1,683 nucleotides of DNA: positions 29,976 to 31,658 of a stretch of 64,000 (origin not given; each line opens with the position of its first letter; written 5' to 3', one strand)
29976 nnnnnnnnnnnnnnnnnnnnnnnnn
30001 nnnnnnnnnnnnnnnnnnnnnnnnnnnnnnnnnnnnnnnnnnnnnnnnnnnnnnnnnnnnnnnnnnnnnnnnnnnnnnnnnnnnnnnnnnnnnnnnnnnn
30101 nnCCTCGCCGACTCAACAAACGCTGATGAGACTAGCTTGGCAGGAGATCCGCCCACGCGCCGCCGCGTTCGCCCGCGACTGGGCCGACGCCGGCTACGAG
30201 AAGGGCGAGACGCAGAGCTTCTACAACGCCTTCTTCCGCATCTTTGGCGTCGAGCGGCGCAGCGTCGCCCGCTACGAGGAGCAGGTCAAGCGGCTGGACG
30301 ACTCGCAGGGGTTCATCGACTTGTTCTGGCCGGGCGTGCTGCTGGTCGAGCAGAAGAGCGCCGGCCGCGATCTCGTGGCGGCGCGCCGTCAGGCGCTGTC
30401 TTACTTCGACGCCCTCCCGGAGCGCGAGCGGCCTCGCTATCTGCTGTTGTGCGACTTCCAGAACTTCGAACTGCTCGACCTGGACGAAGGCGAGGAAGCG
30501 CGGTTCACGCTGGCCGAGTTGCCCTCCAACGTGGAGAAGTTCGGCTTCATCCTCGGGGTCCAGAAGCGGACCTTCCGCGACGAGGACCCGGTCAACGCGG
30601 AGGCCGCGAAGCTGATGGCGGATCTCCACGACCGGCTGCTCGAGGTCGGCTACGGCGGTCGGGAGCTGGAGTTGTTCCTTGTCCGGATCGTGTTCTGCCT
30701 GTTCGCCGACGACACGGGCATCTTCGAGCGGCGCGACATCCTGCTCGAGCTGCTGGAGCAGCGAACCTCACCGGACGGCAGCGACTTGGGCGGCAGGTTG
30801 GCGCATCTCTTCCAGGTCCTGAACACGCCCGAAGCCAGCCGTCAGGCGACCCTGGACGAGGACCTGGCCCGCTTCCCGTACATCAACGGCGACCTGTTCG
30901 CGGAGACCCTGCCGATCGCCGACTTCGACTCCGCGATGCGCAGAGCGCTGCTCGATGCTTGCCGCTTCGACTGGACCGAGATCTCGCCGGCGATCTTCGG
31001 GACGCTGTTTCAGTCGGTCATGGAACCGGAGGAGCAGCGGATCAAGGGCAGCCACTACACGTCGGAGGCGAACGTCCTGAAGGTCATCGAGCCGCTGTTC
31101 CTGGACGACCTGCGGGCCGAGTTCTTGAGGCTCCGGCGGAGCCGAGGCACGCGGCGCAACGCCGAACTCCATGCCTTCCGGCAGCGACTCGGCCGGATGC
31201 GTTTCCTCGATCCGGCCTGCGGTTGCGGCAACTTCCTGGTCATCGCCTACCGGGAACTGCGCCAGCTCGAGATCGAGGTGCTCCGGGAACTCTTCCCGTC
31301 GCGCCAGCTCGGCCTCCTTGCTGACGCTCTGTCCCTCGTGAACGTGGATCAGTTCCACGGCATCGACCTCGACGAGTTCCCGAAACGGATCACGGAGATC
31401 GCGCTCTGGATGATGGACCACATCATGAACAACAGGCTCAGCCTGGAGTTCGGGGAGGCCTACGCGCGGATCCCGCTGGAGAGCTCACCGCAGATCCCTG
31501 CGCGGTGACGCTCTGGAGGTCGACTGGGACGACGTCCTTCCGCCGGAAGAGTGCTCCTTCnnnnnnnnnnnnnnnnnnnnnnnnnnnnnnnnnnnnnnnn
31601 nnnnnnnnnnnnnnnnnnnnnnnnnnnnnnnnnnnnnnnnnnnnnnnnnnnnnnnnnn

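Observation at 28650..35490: About 6.8-kb accessory islet (repeat element, Fic, decayed MmeI-like RM, two-gene unknown cassette) between a TonB-domain gene and a secreted-protein gene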

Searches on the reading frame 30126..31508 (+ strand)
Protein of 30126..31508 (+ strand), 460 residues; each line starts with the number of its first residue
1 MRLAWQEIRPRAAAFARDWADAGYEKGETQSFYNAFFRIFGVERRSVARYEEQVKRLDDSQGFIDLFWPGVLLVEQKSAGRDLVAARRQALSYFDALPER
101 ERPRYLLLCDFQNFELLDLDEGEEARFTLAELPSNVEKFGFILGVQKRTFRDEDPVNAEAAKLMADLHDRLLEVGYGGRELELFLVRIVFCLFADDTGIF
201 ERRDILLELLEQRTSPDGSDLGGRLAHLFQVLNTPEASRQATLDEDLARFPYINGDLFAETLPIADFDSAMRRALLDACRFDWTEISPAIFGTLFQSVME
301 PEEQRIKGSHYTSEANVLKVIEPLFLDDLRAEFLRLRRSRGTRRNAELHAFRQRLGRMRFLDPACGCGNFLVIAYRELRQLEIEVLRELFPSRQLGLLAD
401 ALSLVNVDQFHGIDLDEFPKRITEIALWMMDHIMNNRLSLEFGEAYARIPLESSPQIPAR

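Call 5: search_protein_families(library=pfam, proteins=[window:30126-31508:+], max_evalue=0.01)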
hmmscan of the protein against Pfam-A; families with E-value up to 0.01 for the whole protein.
window:30126-31508:+ (460 aa): 3 families
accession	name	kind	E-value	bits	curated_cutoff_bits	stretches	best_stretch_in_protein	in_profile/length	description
PF20464.3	MmeI_N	-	5.9e-43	147.7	27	1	11-173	2-180/181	MmeI, N-terminal domain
PF20473.4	MmeI_Mtase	-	4.1e-32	111.8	27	1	344-457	7-112/259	MmeI, DNA-methyltransferase domain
PF20465.4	MmeI_hel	-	5.7e-25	88.3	27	1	180-258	2-75/75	MmeI, helicase spacer domain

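Call 6: search_protein_families(library=padloc, proteins=[window:30126-31508:+], max_evalue=0.01)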
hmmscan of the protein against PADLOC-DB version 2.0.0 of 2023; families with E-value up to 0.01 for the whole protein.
window:30126-31508:+ (460 aa): 17 families
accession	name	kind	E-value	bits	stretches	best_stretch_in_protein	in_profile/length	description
PDLC03598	REase_MTase_IIG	-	4e-163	542.6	1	2-457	2-462/912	Type IIG restriction enzyme-methyltransferase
PDLC03599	REase_MTase_IIG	-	6.2e-66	220.9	1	22-433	19-428/959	Type IIG restriction enzyme-methyltransferase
PDLC03627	REase_MTase_IIG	-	4.2e-51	171.8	1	76-432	82-483/1136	Type IIG restriction enzyme-methyltransferase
PDLC04134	mad2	-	1.5e-38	130.9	1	29-418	9-324/492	mads_2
PDLC02528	PglX|PglXI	-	3.4e-05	19.8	1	328-428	259-351/1125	PglX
PDLC02535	PglX|PglXI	-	5.5e-05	19.8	1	341-428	279-360/731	PglX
PDLC02538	PglX|PglXI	-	0.00053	17.6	1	358-430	58-127/309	PglX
PDLC03630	REase_MTase_IIG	-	0.00067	15.5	1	354-381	403-430/1100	Type IIG restriction enzyme-methyltransferase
PDLC02523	PglX|PglXI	-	0.00069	15.4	1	357-430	331-405/1428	PglX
PDLC03609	REase_MTase_IIG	-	0.0014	14.4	1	345-430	424-510/1066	Type IIG restriction enzyme-methyltransferase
PDLC03338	MTase_II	-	0.0016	15.2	1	357-410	155-204/604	Type II methyltransferase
PDLC03021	MTase_I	-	0.0018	15.2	1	360-429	188-247/491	Type I methyltransferase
PDLC03629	REase_MTase_IIG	-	0.0024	13.7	1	348-431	426-513/1182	Type IIG restriction enzyme-methyltransferase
PDLC03580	REase_II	-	0.0029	13.4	1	349-386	409-444/1112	Type II restriction enzyme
PDLC02638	DrmMI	-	0.0048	13.1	0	236-380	483-622/935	DrmMI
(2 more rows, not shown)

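Call 75: find_encoding_contigs(protein=window:30126-31508:+, flank=1000, max_places=10)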
Protein window:30126-31508:+ (460 aa): 17 contigs read that carry it; 1 place shown.
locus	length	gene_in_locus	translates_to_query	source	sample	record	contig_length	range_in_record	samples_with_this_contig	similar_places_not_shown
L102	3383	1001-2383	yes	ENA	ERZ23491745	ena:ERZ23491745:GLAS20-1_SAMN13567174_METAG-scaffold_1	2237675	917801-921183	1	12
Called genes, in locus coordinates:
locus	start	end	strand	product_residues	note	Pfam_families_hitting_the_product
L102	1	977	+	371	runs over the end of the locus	PF13784:Fic_N, PF02661:Fic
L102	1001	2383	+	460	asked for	PF20464:MmeI_N, PF20465:MmeI_hel, PF20473:MmeI_Mtase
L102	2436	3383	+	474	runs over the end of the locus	PF20473:MmeI_Mtase, PF20466:MmeI_TRD, PF20467:MmeI_C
